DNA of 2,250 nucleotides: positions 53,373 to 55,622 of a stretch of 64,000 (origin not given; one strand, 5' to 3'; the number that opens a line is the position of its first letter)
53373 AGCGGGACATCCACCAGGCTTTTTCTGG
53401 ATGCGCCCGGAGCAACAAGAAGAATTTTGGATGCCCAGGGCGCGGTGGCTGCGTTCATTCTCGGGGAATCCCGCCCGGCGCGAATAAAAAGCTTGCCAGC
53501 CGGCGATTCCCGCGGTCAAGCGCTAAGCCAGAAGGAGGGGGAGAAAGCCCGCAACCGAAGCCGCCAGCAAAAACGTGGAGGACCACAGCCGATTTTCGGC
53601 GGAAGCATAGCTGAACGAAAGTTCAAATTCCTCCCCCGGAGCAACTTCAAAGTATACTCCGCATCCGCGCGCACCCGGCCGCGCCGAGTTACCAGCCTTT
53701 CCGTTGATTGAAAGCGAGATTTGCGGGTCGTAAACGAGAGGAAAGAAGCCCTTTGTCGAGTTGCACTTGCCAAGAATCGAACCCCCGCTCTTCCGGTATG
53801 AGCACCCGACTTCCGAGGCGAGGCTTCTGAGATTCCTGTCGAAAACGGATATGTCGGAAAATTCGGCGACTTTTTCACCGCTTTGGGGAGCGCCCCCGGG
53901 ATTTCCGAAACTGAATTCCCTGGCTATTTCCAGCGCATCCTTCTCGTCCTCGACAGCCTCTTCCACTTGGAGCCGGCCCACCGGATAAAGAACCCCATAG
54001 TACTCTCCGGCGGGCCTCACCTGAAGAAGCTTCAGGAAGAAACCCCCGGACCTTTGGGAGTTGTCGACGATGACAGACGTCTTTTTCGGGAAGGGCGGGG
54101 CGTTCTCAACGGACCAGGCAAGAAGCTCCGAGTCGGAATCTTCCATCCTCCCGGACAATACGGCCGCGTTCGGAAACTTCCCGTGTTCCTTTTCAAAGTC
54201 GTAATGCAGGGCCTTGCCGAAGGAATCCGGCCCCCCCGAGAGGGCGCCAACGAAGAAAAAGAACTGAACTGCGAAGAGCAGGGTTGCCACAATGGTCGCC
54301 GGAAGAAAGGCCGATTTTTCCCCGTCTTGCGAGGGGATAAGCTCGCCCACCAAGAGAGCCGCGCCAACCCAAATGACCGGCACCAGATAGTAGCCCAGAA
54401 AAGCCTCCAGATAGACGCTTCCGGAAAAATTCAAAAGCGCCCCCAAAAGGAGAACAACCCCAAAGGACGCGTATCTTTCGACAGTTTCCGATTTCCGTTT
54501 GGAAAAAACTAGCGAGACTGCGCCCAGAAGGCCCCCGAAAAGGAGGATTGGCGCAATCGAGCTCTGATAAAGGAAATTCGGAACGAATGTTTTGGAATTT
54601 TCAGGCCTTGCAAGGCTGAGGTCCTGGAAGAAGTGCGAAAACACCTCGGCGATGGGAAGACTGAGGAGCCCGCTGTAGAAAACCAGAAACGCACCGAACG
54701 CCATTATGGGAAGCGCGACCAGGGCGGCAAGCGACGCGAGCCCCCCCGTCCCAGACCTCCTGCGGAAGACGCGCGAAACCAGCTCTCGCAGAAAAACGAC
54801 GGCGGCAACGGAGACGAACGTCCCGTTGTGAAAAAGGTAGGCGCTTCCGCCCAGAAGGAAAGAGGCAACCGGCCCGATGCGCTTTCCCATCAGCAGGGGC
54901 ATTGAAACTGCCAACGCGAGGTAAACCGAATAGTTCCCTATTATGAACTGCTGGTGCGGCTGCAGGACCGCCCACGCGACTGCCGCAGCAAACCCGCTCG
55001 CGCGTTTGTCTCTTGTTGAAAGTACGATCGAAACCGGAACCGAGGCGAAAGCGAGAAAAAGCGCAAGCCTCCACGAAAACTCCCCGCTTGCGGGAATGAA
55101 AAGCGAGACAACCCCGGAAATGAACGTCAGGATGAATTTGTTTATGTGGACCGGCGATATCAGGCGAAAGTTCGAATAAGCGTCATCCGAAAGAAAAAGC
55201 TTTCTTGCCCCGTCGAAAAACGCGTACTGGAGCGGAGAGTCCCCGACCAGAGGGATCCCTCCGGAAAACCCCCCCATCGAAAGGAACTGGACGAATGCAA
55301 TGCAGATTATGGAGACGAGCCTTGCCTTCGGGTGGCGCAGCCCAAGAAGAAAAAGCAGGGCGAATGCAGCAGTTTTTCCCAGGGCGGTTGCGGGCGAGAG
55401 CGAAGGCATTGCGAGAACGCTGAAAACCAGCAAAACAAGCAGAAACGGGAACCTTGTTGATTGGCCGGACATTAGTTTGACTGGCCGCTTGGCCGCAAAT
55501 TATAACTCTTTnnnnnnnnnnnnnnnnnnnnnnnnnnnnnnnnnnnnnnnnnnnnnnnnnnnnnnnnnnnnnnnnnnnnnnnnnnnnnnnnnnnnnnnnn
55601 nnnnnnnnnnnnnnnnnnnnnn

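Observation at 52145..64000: Bidirectional cluster of five radical SAM enzymes with a UbiA-like protein and membrane glycosyltransferase-like proteins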

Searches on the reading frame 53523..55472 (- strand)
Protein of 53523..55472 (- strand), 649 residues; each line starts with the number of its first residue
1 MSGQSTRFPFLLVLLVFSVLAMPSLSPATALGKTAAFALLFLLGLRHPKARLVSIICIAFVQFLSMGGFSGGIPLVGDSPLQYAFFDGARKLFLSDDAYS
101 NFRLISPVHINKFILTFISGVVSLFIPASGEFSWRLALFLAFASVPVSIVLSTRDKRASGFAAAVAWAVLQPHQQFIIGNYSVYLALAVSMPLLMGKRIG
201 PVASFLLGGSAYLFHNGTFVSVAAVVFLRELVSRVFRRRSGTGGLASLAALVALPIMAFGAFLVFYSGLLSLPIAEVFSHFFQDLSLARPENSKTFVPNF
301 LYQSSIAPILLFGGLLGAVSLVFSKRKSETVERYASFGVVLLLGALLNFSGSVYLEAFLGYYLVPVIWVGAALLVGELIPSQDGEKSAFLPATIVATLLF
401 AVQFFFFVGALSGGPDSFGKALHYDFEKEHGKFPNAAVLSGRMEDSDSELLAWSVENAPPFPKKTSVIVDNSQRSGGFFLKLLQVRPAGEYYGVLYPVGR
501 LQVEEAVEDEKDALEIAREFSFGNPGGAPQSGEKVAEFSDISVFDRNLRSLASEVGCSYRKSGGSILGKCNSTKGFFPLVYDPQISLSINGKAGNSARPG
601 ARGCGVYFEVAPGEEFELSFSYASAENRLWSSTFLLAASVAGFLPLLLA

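Call 4: search_protein_families(library=pfam, proteins=[window:53523-55472:-], max_evalue=0.01)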
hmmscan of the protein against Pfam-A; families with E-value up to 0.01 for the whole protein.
window:53523-55472:- (649 aa): 0 families

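Call 5: search_protein_families(library=ncbifam, proteins=[window:53523-55472:-], max_evalue=0.01)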
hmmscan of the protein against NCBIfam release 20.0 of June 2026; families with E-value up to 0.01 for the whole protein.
window:53523-55472:- (649 aa): 0 families

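Call 60: search_solved_structures(query=A5, max_evalue=10)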
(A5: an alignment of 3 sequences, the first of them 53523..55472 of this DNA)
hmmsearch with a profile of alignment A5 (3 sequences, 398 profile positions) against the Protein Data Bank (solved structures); distinct sequences matched with E-value up to 10: 0.

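Call 88: search_protein_representatives(protein=window:53523-55472:-)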
Query: 649 residues. Proteins with E-value up to 0.001 (for the whole library): 1; up to 1e-10: 1; up to 1e-30: 1. The best 1 are listed.
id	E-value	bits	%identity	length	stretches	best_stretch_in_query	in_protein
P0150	0.0e+00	1403.4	100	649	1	1-649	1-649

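Call 109: predict_structure(protein=window:53523-55472:-)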
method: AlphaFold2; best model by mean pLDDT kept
length: 649 residues; sequences in the alignment: 1
mean_pLDDT: 42.3   pTM: 0.27
mean pLDDT of the five models: 42.3, 38.7, 38.5, 35.5, 32.2
residues with pLDDT >= 90: 0; 70-90: 0; 50-70: 84; < 50: 565
segments of 3 or more residues with pLDDT < 50: 1-10, 12-14, 17-29, 43-47, 60-128, 130-139, 141-165, 167-198, 200-240, 245-310, 319-321, 323-334, 339-341, 346-368, 372-375, 377-380, 394-552, 574-588, 593-607, 621-649
pLDDT, mean of each block of 10 residues (from residue 1): 43 48 44 50 49 50 43 35 45 42 41 45 44 48 43 42 45 40 39 40 40 35 41 46 48 46 44 41 42 40 42 52 45 47 46 43 48 48 49 49 45 38 32 28 29 28 31 37 35 37 34 35 28 28 40 56 60 48 44 44 42 61 37 42 40
secondary structure, 60 per line:
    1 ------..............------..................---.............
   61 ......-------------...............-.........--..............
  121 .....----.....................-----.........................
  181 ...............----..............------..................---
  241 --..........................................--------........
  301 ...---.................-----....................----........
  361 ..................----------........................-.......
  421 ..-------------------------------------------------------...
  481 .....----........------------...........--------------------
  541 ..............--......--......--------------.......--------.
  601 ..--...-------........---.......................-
elements in order (helices of 4 or more, strands of 3 or more residues): H7-20 H27-44 H48-66 H80-94 H96-104 H107-125 H130-150 H156-195 H200-213 H220-237 H243-284 H293-303 H307-323 H329-348 H353-378 H389-412 H414-422 E478-485 E490-497 H510-520 H541-554 E557-562 E565-570 E585-591 E600-602 E605-607 E615-622 H626-648
